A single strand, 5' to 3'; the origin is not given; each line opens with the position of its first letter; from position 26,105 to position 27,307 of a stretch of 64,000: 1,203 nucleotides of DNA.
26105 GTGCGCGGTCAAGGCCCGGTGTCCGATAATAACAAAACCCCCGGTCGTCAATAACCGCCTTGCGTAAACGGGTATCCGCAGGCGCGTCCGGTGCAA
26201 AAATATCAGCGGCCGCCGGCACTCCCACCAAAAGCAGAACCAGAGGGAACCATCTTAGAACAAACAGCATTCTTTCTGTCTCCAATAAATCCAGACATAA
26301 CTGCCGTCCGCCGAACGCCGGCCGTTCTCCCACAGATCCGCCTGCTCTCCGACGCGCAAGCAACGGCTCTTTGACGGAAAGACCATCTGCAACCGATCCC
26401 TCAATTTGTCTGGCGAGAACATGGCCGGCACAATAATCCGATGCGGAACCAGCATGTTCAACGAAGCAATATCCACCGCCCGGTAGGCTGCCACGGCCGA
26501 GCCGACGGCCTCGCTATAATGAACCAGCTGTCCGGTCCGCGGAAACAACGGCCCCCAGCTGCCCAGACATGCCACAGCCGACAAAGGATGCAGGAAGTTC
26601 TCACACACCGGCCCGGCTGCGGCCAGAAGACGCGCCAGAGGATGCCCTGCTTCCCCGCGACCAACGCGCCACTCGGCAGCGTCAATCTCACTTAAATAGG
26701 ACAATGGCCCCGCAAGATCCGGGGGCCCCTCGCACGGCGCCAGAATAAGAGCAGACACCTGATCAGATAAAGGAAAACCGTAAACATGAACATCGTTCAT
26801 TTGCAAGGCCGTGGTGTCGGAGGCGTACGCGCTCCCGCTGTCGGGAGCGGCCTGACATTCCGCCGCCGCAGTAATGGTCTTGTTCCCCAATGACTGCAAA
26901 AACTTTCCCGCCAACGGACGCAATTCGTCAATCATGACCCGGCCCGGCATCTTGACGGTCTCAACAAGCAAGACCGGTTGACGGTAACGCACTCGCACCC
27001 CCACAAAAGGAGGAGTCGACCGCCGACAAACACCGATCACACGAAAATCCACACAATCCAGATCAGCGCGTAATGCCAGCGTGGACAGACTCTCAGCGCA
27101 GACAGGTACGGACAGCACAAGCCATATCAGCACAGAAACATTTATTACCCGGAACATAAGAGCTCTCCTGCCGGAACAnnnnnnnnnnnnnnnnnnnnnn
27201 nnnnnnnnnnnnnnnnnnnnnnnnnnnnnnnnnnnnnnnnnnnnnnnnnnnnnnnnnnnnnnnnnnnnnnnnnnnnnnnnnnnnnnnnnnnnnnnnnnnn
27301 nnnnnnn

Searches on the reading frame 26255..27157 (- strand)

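Call 11: search_protein_families(library=pfam, proteins=[window:26255-27157:-], max_evalue=0.0001)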
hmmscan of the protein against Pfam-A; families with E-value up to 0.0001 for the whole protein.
window:26255-27157:- (300 aa): 1 family
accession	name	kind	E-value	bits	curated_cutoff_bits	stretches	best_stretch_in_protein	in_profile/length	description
PF06834.16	TraU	-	3e-28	99.5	26.5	1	31-299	29-305/306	TraU protein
